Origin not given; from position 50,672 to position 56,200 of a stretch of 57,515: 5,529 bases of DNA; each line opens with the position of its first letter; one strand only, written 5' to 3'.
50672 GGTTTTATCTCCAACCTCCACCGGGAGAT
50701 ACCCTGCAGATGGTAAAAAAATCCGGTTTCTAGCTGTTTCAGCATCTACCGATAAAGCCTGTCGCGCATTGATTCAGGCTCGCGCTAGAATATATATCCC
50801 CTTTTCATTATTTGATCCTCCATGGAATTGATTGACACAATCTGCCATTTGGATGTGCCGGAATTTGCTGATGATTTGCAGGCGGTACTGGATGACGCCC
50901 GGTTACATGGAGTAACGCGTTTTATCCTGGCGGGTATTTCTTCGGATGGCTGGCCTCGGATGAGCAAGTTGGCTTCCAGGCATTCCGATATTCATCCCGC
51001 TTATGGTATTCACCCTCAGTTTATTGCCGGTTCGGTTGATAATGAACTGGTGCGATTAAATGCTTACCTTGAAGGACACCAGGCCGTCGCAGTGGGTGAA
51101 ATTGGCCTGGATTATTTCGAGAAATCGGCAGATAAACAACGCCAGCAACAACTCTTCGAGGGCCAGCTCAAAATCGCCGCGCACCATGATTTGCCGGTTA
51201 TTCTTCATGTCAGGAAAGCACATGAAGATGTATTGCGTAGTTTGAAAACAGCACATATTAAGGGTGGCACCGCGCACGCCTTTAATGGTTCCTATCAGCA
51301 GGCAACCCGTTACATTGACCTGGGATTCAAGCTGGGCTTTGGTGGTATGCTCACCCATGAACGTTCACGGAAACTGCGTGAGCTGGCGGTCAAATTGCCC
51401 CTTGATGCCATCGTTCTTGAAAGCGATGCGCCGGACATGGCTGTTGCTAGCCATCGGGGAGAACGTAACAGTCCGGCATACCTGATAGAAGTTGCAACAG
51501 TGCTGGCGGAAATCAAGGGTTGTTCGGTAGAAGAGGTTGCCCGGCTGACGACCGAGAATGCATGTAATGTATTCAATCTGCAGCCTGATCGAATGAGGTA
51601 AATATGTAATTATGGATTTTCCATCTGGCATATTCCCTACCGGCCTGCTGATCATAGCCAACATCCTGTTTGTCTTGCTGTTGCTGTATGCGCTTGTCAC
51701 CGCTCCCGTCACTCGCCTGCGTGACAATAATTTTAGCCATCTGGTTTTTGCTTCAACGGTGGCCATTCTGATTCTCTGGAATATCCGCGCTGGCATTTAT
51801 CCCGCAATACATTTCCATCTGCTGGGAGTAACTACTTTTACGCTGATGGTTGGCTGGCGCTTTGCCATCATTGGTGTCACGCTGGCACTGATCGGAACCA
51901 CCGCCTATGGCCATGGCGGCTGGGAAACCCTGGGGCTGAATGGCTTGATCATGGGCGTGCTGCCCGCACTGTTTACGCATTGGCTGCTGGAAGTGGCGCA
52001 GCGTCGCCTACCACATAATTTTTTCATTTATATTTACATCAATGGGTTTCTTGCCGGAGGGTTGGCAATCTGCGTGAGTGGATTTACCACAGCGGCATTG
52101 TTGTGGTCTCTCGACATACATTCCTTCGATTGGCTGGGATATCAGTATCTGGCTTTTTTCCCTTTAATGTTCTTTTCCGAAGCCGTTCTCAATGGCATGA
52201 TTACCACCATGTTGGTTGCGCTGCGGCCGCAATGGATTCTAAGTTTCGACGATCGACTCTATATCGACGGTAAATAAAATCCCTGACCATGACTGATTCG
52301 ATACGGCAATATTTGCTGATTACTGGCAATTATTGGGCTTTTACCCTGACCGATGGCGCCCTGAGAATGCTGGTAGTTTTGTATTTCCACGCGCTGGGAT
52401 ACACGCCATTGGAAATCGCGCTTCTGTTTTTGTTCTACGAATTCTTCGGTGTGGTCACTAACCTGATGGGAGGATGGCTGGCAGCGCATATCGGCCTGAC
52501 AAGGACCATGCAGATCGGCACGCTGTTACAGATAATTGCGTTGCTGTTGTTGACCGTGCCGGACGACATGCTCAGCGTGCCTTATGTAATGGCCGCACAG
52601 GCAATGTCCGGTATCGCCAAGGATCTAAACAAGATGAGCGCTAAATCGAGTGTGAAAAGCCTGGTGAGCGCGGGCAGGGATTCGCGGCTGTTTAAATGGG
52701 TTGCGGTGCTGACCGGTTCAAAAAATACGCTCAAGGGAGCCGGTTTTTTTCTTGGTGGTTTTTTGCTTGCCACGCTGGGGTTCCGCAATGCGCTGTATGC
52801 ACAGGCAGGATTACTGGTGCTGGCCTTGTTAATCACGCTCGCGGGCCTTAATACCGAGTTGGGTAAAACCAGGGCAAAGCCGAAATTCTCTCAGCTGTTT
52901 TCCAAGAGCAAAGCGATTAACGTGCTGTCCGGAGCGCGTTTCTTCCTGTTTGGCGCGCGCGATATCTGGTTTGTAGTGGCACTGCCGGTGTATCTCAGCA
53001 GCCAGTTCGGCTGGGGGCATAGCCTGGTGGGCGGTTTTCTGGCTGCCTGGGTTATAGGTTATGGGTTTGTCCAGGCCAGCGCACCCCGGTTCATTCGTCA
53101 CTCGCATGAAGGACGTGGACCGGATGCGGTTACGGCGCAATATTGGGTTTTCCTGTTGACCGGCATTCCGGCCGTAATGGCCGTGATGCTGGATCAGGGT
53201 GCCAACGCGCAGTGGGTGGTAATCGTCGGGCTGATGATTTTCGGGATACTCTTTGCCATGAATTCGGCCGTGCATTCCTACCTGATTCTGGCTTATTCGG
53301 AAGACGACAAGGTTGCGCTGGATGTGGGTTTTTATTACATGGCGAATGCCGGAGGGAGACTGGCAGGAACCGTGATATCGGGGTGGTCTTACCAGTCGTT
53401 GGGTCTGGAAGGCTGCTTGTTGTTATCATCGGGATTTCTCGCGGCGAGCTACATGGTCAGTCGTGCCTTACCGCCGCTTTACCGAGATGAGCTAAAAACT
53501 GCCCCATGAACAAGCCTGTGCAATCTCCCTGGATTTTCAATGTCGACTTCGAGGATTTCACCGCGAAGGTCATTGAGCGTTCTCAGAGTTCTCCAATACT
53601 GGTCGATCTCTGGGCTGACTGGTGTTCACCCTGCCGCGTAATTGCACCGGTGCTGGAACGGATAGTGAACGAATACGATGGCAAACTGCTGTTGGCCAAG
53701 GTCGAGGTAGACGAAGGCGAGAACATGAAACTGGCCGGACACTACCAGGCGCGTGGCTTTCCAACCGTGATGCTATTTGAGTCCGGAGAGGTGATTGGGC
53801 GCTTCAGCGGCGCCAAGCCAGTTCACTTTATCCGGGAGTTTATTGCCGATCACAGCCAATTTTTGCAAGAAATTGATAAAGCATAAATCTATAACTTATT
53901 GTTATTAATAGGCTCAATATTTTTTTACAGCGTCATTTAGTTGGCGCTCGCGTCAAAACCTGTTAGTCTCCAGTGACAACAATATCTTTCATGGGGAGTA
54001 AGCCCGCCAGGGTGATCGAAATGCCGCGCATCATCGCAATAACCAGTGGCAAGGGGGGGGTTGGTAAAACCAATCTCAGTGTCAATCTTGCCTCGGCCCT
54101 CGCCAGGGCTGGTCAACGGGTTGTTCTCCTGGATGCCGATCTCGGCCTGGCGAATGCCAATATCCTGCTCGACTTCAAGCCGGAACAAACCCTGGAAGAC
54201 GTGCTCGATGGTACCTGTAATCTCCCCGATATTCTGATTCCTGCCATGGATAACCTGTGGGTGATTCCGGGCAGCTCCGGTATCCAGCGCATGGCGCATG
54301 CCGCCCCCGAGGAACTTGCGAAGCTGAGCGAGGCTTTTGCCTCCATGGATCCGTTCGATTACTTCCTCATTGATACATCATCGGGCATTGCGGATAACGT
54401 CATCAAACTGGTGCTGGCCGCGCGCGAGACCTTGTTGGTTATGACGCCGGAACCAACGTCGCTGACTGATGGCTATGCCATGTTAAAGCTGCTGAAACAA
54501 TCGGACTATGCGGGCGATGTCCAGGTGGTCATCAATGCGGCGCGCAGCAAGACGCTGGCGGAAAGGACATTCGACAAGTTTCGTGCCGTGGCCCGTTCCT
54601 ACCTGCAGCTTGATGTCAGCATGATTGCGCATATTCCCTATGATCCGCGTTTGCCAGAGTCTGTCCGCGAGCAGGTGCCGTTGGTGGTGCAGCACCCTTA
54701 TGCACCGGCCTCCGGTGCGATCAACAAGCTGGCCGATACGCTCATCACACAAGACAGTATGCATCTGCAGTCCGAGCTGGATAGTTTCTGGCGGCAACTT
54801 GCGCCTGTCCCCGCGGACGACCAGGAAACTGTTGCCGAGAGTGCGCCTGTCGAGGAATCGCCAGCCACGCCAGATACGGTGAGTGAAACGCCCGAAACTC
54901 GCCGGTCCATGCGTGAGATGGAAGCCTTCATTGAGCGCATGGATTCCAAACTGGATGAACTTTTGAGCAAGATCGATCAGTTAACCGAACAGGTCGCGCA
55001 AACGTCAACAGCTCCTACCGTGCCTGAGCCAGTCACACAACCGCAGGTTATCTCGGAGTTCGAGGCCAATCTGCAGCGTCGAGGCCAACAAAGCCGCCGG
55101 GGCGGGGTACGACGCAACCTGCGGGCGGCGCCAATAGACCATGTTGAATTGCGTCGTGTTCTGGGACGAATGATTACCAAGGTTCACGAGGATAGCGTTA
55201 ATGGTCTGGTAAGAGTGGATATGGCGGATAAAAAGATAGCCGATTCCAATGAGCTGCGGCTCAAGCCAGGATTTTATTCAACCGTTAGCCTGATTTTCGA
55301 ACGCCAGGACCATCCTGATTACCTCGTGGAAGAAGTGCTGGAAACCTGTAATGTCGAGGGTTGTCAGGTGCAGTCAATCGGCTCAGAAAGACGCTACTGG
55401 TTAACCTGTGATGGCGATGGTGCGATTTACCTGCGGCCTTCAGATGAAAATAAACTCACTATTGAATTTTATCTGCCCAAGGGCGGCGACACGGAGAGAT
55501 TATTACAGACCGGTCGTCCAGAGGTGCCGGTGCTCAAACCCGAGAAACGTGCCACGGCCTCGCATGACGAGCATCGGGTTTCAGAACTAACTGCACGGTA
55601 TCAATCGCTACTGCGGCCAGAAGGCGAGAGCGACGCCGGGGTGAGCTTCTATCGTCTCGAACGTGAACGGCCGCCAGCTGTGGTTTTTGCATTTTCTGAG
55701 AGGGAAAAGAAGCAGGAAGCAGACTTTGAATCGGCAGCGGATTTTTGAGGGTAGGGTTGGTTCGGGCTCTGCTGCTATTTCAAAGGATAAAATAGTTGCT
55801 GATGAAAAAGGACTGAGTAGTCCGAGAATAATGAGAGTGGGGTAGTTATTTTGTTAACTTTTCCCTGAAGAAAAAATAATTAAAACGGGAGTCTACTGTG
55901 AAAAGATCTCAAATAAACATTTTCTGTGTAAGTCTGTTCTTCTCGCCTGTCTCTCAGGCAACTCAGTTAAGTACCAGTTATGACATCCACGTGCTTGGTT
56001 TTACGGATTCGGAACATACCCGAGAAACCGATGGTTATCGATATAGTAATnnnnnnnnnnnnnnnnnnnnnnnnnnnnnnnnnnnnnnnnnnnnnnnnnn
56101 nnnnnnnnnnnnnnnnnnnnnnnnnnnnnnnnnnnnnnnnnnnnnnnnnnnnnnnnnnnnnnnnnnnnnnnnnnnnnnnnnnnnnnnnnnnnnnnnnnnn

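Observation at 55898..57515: Long open-ended repeat-protein gene missing from the ORF track, with antisense ORFs listed in its place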

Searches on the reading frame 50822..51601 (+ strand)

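Call 13: search_protein_families(library=ncbifam, proteins=[window:50822-51601:+], max_evalue=0.00001)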
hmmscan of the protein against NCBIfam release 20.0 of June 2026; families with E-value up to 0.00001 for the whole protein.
window:50822-51601:+ (259 aa): 5 families
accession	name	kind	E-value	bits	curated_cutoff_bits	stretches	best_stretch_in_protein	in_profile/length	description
TIGR00010.1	TIGR00010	subfamily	7.1e-62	209.1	206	1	3-252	1-252/253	YchF/TatD family DNA exonuclease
NF008522.0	PRK11449.1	equivalog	2.2e-60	204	481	1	3-253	5-258/259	metal-dependent hydrolase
NF008075.0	PRK10812.1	equivalog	1.5e-48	165.4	438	1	1-258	1-261/265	metal-dependent hydrolase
NF007745.0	PRK10425.1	equivalog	8.8e-36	123.5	395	1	9-253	7-258/260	3'-5' ssDNA/RNA exonuclease TatD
NF041926.1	QatD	equivalog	7.9e-28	97.2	230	1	5-247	1-236/239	Qat anti-phage system TatD family nuclease QatD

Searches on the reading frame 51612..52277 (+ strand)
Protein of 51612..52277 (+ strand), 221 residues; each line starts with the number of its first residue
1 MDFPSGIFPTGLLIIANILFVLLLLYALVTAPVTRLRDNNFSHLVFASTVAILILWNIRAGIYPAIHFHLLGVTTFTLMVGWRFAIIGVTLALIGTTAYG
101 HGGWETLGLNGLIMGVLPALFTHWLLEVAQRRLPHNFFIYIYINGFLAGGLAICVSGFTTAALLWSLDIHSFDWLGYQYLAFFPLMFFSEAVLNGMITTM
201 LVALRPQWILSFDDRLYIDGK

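Call 13: search_protein_families(library=ncbifam, proteins=[window:51612-52277:+], max_evalue=0.00001)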
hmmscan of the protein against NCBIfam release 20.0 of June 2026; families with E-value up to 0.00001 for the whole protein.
window:51612-52277:+ (221 aa): 1 family
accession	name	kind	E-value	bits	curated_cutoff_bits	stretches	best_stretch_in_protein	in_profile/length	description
NF004906.0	PRK06265.2-1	equivalog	5e-07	29.8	205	1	56-203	55-199/212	cobalt transporter CbiM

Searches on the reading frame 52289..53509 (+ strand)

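Call 13: search_protein_families(library=ncbifam, proteins=[window:52289-53509:+], max_evalue=0.00001)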
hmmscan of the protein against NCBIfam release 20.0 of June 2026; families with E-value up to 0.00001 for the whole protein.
window:52289-53509:+ (406 aa): 1 family
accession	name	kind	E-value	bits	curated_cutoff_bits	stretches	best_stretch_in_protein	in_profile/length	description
NF033734.1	MFS_ArsJ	equivalog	1.5e-179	597.2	400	1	6-393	1-391/392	organoarsenical effux MFS transporter ArsJ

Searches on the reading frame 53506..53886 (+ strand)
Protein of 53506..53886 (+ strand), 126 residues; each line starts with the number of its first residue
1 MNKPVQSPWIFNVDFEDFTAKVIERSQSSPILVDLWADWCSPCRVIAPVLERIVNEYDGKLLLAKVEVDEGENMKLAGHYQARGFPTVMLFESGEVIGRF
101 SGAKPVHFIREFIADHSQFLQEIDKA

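Call 13: search_protein_families(library=ncbifam, proteins=[window:53506-53886:+], max_evalue=0.00001)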
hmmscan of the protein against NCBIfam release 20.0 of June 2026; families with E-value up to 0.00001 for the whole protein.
window:53506-53886:+ (126 aa): 9 families
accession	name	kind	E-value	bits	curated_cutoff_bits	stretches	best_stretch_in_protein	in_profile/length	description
TIGR01068.1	thioredoxin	equivalog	8.3e-25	86.9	96.8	1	26-116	12-100/101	thioredoxin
NF006898.0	PRK09381.1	equivalog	1.3e-22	80.2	138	1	18-113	13-104/109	thioredoxin TrxA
NF008229.0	PRK10996.1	equivalog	1.2e-19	70.5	125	1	27-113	51-135/141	thioredoxin TrxC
TIGR01126.1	pdi_dom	equivalog_domain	1.2e-14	54.5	107.2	1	26-116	12-104/105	protein disulfide-isomerase domain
NF047697.1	ThioredTrxAClost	equivalog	6.7e-14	51.9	140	1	11-101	2-88/105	thioredoxin TrxA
TIGR01130.1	ER_PDI_fam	subfamily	6.7e-12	45.7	344.25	1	30-121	365-456/476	protein disulfide-isomerase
NF045694.1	seleno_TsoB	exception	1.6e-10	39.7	805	1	13-93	457-545/572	rhodanese/DsbD fusion-like selenoprotein TsoB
NF001419.0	PRK00293.1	subfamily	1.1e-07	30.8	330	1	16-93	464-546/574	protein-disulfide reductase DsbD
NF047696.1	ThlDiSintTplARhiz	equivalog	6.9e-07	29.2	230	1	30-75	99-145/219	thiol:disulfide interchange protein TlpA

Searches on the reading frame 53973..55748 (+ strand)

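Call 13: search_protein_families(library=ncbifam, proteins=[window:53973-55748:+], max_evalue=0.00001)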
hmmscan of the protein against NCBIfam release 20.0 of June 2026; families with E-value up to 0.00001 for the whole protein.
window:53973-55748:+ (591 aa): 17 families
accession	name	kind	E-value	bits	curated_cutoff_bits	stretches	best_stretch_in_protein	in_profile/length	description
TIGR01969.1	minD_arch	subfamily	1.8e-41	142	201.75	1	19-271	1-244/251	cell division ATPase MinD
TIGR01968.1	minD_bact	equivalog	1.6e-34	119.5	212.9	1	19-264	2-243/261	septum site-determining protein MinD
NF008079.0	PRK10818.1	equivalog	1.4e-17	63.9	508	1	17-175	1-161/270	septum site-determining protein MinD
NF041136.1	MrpORP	equivalog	3.9e-16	59.3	450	1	19-68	6-55/365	iron-sulfur cluster carrier protein MrpORP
TIGR03371.1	cellulose_yhjQ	equivalog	3.4e-15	56.2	157.85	1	20-259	3-243/246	cellulose biosynthesis protein BcsQ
NF041546.1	ParA_partition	equivalog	4.1e-14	52.6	180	1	20-56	1-37/203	ParA family partition ATPase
TIGR03018.1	pepcterm_TyrKin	hypoth_equivalog_domain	7.3e-12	45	230.65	1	14-178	31-200/207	XrtA-associated tyrosine autokinase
NF047398.1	AAA_KGGVGR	domain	1.1e-11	45.5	90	1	18-57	2-41/190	KGGVGR-motif variant AAA ATPase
TIGR01007.1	eps_fam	subfamily_domain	1.7e-11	44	108.05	1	19-137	18-137/204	polysaccharide biosynthesis tyrosine autokinase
NF008669.0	PRK11670.1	equivalog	1e-10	41.1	348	1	17-174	106-264/369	iron-sulfur cluster carrier protein ApbC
TIGR03029.1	EpsG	equivalog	1.3e-09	37.6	313.8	1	19-176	104-262/274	chain length determinant protein tyrosine kinase EpsG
NF010423.0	PRK13849.1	equivalog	1.2e-06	28.1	313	0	20-56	3-39/231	conjugal transfer ATPase VirC1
NF007350.0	PRK09841.1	equivalog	2.5e-06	25.9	1248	1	19-87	532-600/726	tyrosine-protein kinase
NF008568.0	PRK11519.1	equivalog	2.9e-06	25.7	1068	1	20-100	528-609/720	tyrosine-protein kinase Wzc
TIGR01005.1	eps_transp_fam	subfamily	3e-06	25.7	411.7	1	18-137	546-665/754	exopolysaccharide transport protein family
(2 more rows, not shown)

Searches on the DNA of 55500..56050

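Call 38: search_rna_families(source=window, start=55500, end=56050, threshold=evalue, max_evalue=1)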
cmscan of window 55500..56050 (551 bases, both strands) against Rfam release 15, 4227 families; matches with E-value up to 1: 0.
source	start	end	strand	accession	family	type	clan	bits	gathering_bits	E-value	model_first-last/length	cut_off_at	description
